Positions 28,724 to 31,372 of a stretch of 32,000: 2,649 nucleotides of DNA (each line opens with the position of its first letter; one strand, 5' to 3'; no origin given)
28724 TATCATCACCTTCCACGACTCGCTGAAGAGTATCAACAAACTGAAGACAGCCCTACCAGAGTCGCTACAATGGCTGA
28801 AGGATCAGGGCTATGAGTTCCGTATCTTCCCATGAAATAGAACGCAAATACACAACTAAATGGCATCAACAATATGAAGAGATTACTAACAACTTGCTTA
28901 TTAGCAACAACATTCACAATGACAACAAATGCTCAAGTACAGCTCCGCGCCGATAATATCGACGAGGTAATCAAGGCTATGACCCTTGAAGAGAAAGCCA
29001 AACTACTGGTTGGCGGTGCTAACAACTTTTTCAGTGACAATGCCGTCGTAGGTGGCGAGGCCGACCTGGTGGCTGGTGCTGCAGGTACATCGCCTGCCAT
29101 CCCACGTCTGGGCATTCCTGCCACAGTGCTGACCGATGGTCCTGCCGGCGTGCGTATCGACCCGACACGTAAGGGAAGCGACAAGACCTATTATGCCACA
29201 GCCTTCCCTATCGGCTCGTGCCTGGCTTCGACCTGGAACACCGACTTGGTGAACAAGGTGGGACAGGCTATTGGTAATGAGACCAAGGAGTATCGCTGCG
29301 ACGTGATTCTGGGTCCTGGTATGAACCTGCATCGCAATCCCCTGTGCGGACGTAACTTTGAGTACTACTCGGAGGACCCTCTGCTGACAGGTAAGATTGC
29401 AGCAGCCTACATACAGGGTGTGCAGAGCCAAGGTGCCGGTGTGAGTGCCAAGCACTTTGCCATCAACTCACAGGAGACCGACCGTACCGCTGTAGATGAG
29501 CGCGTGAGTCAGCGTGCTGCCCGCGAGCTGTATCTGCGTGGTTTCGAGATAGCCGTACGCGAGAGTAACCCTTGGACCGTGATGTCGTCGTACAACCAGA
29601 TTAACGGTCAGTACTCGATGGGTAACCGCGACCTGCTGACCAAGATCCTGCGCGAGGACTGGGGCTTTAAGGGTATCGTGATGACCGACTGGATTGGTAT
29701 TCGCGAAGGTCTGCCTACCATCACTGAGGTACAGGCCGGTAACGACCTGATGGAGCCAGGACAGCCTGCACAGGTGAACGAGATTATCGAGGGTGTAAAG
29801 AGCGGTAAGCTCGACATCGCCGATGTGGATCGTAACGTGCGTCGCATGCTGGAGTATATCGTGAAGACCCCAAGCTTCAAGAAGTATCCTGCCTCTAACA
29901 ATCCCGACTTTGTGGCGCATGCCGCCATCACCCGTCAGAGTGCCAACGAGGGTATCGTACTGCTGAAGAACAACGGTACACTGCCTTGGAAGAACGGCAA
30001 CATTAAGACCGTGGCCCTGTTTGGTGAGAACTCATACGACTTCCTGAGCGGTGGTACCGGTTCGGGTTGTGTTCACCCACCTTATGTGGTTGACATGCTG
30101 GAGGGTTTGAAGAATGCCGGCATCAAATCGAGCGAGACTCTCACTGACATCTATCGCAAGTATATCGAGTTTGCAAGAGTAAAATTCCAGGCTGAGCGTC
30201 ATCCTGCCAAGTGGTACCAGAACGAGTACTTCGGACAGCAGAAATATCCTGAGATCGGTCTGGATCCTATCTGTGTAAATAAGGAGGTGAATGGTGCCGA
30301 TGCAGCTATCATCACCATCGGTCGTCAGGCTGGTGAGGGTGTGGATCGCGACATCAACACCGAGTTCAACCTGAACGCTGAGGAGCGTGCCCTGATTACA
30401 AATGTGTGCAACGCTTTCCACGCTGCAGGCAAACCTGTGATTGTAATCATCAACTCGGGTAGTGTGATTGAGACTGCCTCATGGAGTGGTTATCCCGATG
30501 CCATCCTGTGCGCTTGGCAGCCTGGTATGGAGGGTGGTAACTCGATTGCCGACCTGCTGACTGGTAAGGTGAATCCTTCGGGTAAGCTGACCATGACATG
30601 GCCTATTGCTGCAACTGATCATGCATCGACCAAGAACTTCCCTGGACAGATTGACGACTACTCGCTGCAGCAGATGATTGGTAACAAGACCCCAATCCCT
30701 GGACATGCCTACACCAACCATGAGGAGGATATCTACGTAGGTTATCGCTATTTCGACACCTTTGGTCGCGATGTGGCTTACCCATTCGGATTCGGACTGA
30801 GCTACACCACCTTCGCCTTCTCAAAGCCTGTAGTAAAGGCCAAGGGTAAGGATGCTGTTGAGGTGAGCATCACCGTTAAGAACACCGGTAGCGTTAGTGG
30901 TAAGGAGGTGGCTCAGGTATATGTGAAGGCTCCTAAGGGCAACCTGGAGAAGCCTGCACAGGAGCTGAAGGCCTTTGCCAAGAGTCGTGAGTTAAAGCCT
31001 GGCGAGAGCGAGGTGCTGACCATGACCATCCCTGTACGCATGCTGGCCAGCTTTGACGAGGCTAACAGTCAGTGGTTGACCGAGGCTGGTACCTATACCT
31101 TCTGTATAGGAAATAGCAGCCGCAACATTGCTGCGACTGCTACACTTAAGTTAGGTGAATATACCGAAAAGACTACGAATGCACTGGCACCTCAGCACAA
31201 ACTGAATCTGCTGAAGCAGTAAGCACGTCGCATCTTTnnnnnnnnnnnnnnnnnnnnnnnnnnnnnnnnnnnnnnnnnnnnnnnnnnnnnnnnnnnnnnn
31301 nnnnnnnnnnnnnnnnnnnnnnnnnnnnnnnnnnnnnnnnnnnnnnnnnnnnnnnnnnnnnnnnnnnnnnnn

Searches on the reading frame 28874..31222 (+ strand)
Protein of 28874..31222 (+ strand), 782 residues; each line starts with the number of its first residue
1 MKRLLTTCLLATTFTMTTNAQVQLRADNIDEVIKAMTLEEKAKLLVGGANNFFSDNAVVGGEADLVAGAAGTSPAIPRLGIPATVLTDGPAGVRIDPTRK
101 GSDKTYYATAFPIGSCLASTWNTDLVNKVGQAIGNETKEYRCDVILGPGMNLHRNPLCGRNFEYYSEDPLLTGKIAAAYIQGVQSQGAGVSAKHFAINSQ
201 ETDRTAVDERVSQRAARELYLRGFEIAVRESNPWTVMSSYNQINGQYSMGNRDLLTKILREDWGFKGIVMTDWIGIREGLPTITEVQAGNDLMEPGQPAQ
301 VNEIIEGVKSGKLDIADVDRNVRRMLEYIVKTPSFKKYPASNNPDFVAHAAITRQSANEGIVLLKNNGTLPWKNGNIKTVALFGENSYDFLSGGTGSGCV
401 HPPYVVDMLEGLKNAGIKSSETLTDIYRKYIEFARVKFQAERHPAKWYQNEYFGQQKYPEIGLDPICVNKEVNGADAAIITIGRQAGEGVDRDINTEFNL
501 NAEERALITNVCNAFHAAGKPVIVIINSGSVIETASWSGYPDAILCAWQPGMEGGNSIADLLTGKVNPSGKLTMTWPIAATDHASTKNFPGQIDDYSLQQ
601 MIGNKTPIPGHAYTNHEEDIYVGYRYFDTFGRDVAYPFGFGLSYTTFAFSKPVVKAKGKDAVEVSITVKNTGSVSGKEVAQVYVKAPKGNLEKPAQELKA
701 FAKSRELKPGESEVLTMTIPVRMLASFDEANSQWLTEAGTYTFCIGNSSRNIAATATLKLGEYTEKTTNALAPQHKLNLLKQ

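Call 7: search_protein_families(library=pfam, proteins=[window:28874-31222:+])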
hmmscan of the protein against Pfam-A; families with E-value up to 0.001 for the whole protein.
window:28874-31222:+ (782 aa): 3 families
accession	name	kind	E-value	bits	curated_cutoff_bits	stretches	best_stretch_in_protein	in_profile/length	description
PF01915.27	Glyco_hydro_3_C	-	1.2e-43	149.8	31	1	361-644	1-200/200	Glycosyl hydrolase family 3 C-terminal domain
PF00933.27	Glyco_hydro_3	-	4.8e-35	121.9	27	1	107-326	81-314/316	Glycosyl hydrolase family 3 N terminal domain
PF14310.12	Fn3-like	-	1.2e-21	77.1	25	1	678-749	1-71/71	Fibronectin type III-like domain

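Call 52: find_encoding_contigs(protein=window:28874-31222:+, flank=10000, max_places=2)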
Protein window:28874-31222:+ (782 aa): 5 contigs read that carry it; 2 places shown.
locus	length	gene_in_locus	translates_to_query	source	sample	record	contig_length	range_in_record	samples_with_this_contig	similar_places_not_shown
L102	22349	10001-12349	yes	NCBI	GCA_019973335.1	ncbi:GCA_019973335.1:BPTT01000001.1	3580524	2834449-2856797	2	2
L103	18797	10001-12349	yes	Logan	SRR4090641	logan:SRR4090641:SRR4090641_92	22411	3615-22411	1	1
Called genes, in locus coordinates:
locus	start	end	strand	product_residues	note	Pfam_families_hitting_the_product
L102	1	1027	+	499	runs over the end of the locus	PF22020:RlmL_1st, PF02926:THUMP, PF01170:UPF0020, PF05175:MTS (faint)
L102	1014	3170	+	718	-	PF00930:DPPIV_N, PF26549:Tricorn_N (faint), PF07676:PD40 (faint), PF02129:Peptidase_S15 (weak), PF20434:BD-FAE (faint), PF00326:Peptidase_S9, PF01738:DLH (weak)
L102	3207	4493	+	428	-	PF02844:GARS_N, PF01071:GARS_A, PF02655:ATP-grasp_3 (weak), PF02843:GARS_C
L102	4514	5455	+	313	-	-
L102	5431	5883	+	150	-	PF09335:VTT_dom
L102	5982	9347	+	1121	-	PF11028:TMEM260_N, PF28497:DUF8416, PF07690:MFS_1 (weak), PF28495:TMEM260_2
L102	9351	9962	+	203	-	PF01522:Polysacc_deac_1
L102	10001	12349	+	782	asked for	PF00933:Glyco_hydro_3, PF01915:Glyco_hydro_3_C, PF14310:Fn3-like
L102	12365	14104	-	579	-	PF01569:PAP2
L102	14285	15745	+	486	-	PF12797:Fer4_2 (faint), PF01180:DHO_dh, PF01207:Dus, PF12837:Fer4_6 (weak), PF13237:Fer4_10, PF14697:Fer4_21, PF12838:Fer4_7, PF00037:Fer4 (weak), +1 more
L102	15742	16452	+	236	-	-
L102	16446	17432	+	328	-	PF00149:Metallophos (weak)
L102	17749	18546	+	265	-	PF01427:Peptidase_M15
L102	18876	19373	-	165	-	PF13404:HTH_AsnC-type, PF13412:HTH_24, PF01037:AsnC_trans_reg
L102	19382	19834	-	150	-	PF02472:ExbD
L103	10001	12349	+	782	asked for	PF00933:Glyco_hydro_3, PF01915:Glyco_hydro_3_C, PF14310:Fn3-like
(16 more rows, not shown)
